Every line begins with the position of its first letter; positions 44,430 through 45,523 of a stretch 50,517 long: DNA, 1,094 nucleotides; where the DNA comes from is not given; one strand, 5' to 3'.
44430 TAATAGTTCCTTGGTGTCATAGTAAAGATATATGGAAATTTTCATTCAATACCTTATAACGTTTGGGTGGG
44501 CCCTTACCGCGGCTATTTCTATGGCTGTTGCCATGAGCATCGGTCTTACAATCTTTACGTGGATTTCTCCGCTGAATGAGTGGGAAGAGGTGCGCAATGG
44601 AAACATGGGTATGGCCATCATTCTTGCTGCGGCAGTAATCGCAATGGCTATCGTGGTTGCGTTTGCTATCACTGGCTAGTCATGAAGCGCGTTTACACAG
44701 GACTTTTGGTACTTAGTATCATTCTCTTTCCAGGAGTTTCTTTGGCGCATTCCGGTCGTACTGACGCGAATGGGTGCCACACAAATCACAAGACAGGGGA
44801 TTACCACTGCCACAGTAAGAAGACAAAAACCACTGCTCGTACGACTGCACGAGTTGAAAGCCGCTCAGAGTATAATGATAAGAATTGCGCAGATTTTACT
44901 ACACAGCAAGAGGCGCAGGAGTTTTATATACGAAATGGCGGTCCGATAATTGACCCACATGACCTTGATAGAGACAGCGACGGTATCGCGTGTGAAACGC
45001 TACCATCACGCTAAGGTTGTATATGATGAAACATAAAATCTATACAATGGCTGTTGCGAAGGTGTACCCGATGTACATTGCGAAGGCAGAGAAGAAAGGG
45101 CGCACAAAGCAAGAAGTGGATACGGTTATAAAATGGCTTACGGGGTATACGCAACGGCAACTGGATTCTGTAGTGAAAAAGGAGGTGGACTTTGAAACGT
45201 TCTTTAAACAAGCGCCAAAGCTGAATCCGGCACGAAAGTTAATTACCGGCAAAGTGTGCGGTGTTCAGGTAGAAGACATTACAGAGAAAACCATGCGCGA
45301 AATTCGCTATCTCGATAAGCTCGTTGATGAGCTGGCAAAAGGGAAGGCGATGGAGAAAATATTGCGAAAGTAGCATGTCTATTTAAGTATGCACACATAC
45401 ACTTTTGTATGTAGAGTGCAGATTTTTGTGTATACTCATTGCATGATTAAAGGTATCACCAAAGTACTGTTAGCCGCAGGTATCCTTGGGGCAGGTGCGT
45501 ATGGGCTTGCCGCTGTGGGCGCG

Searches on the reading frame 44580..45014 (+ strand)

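Call 28: search_protein_families(library=pfam, proteins=[window:44580-45014:+], max_evalue=0.01)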
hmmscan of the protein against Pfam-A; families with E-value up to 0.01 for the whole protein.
window:44580-45014:+ (144 aa): 1 family
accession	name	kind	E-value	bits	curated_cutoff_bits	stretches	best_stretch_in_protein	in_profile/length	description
PF05901.16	Excalibur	-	6.9e-09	36.4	22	1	101-139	2-36/36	Excalibur calcium-binding domain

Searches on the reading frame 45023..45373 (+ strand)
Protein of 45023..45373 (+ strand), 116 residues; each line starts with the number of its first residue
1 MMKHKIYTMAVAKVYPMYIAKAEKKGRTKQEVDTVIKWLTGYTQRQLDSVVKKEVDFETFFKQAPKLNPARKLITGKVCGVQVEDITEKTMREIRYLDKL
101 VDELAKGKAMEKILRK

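Call 28: search_protein_families(library=pfam, proteins=[window:45023-45373:+], max_evalue=0.01)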
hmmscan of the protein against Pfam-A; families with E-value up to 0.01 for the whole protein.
window:45023-45373:+ (116 aa): 1 family
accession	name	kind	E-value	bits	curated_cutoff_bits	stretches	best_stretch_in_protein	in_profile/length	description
PF09966.14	DUF2200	-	2.7e-52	176.1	22.8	1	5-115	1-111/111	Uncharacterized protein conserved in bacteria (DUF2200)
